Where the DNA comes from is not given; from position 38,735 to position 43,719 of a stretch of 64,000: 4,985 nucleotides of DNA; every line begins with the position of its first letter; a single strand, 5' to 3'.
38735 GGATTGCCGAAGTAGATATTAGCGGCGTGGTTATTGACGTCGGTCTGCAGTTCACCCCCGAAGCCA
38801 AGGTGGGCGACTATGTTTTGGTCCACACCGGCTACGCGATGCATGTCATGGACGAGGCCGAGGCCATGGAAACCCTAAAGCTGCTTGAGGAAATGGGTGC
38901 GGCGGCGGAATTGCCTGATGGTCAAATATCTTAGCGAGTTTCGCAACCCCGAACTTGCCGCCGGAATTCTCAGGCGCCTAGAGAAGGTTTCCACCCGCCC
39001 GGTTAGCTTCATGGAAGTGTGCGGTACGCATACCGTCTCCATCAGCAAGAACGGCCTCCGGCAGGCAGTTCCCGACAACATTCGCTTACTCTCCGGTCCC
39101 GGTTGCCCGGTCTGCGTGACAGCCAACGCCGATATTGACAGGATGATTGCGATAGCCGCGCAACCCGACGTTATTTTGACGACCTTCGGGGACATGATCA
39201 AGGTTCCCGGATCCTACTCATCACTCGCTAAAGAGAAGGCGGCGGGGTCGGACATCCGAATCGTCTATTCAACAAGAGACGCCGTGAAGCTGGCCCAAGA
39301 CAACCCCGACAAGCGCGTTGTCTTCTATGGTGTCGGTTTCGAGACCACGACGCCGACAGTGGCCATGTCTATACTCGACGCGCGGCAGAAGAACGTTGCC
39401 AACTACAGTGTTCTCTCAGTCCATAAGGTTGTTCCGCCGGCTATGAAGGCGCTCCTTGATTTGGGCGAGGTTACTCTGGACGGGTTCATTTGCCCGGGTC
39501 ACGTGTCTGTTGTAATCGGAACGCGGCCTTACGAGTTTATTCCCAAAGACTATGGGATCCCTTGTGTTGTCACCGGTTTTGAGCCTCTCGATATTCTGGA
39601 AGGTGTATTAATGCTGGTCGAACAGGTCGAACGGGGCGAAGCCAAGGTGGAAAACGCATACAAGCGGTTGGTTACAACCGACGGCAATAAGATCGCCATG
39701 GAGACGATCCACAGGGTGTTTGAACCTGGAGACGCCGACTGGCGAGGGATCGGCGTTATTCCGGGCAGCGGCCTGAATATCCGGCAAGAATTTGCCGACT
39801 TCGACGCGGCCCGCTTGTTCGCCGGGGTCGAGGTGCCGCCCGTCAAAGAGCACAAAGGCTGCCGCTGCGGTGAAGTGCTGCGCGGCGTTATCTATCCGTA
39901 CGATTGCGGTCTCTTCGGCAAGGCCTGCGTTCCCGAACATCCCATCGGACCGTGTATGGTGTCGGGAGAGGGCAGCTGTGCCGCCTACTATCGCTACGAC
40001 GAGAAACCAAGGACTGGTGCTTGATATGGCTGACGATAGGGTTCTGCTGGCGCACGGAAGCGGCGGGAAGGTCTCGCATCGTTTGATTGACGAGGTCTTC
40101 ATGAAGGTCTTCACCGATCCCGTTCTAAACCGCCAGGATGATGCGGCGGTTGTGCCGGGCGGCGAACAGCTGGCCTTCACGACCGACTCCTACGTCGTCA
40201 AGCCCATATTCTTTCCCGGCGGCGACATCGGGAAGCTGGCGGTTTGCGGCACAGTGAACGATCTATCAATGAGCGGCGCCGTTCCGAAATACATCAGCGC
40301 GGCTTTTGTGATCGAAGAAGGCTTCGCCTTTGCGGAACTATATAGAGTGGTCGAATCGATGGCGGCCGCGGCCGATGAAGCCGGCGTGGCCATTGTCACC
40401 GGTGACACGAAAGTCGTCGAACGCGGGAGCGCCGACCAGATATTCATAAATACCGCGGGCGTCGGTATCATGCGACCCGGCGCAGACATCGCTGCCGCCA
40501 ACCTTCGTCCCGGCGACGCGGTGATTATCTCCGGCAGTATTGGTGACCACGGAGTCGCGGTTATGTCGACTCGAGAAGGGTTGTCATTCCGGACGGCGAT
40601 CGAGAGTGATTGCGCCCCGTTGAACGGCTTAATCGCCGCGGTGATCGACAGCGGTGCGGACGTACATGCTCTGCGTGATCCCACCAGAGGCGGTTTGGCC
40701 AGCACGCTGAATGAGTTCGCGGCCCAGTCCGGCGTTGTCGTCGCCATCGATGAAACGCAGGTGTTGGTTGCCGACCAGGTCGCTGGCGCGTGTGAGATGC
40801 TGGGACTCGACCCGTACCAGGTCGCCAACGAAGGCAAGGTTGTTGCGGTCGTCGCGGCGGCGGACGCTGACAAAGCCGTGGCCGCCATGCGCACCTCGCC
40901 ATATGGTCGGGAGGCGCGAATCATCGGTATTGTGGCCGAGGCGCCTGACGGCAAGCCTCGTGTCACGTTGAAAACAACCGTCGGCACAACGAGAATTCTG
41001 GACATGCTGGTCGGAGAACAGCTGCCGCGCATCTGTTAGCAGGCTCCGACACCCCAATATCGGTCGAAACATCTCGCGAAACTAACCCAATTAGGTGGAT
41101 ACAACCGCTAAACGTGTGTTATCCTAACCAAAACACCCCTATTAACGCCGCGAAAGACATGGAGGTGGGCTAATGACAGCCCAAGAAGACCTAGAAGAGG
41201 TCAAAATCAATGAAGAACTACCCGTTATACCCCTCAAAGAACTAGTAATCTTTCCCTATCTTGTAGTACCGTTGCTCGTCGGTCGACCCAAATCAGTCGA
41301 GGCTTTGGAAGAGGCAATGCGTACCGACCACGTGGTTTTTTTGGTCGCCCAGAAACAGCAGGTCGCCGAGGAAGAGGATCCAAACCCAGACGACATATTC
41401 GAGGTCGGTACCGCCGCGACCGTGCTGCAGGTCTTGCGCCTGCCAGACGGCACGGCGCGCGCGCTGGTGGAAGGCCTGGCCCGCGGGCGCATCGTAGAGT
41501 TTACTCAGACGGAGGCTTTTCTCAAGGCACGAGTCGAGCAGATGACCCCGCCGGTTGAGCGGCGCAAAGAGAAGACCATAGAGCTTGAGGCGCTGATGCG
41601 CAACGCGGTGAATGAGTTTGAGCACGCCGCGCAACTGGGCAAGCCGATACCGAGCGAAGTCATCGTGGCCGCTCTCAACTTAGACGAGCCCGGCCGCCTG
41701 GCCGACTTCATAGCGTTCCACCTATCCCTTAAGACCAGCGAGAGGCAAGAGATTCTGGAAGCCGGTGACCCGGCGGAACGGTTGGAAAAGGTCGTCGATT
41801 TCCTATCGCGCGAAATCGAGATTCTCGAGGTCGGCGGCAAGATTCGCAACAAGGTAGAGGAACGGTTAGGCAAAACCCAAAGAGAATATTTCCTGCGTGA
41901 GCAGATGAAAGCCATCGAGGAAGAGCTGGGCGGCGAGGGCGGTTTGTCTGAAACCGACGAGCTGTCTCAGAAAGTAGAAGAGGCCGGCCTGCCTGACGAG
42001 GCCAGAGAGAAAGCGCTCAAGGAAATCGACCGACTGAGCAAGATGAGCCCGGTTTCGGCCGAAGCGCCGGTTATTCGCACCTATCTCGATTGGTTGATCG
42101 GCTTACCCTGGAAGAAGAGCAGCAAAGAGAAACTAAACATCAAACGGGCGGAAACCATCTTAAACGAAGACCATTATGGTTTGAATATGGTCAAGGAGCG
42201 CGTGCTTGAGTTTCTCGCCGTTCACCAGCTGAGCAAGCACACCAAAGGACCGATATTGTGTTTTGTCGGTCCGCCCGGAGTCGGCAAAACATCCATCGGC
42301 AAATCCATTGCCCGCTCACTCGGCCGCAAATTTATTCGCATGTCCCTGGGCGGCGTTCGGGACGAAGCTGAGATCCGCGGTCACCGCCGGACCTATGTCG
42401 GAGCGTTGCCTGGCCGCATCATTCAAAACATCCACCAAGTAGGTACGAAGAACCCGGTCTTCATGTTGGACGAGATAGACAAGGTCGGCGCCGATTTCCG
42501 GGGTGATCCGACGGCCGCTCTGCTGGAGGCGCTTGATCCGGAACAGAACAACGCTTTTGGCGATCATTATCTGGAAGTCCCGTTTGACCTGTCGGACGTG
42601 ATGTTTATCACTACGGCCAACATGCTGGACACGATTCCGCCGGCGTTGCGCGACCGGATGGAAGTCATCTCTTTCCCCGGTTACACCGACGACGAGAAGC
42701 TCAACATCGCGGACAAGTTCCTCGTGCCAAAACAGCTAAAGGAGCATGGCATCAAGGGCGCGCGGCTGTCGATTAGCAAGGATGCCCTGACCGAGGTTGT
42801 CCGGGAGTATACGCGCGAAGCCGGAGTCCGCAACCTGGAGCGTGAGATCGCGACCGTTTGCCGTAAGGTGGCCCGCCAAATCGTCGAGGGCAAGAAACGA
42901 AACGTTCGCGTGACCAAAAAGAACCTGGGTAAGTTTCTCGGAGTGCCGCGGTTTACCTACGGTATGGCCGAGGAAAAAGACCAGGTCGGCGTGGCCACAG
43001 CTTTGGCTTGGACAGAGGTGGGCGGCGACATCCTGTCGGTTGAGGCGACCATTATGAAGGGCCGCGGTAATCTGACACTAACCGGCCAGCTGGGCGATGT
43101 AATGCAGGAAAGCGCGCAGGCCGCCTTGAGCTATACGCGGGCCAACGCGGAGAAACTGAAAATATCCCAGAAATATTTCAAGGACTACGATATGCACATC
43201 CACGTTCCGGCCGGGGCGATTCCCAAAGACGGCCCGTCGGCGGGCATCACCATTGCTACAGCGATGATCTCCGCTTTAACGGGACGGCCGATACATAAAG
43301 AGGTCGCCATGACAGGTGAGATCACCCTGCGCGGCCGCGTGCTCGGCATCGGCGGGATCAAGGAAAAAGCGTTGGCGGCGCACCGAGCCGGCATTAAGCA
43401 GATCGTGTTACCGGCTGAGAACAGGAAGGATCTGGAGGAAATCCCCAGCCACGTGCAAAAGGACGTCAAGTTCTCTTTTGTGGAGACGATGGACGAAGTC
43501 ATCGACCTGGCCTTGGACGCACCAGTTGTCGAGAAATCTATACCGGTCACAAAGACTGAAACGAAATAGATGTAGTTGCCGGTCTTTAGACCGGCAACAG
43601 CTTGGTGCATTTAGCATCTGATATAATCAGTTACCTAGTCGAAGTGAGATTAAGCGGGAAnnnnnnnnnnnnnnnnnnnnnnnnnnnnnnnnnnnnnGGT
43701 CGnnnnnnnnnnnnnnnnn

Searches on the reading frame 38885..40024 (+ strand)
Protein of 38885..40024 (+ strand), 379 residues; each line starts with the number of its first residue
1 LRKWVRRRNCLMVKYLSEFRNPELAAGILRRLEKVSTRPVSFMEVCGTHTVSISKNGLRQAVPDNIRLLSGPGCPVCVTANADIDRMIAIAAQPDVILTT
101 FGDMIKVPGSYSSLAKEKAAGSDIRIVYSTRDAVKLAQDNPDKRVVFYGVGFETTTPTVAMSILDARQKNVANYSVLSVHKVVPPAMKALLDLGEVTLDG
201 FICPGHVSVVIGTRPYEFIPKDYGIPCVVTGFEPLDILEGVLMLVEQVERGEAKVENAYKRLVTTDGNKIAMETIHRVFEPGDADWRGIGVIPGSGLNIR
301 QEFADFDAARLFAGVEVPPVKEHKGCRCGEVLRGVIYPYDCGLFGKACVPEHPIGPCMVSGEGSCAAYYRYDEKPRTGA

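Call 13: search_protein_families(library=ncbifam, proteins=[window:38885-40024:+])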
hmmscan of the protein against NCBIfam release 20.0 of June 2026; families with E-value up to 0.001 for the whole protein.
window:38885-40024:+ (379 aa): 1 family
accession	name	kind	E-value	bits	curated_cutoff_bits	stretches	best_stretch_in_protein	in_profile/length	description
TIGR00075.1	hypD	equivalog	1.3e-143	478.4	192.8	1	16-373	7-368/372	hydrogenase formation protein HypD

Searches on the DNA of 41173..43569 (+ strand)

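Call 75: search_rna_families(sources=[L054], threshold=gathering)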
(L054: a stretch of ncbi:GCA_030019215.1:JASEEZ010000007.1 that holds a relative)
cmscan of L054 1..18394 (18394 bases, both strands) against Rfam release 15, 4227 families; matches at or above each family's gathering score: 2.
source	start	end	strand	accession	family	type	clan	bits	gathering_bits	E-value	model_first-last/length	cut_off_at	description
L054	4112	4204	-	RF01852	tRNA-Sec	Gene; tRNA;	CL00001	74.9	47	4.5e-14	1-91/91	no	Selenocysteine transfer RNA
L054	1796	1975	-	RF01055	Molybdenum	Cis-reg; riboswitch;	-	40.4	36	1.1e-06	1-135/135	no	Molybdenum/Tungsten riboswitch aptamer (Moco RNA motif)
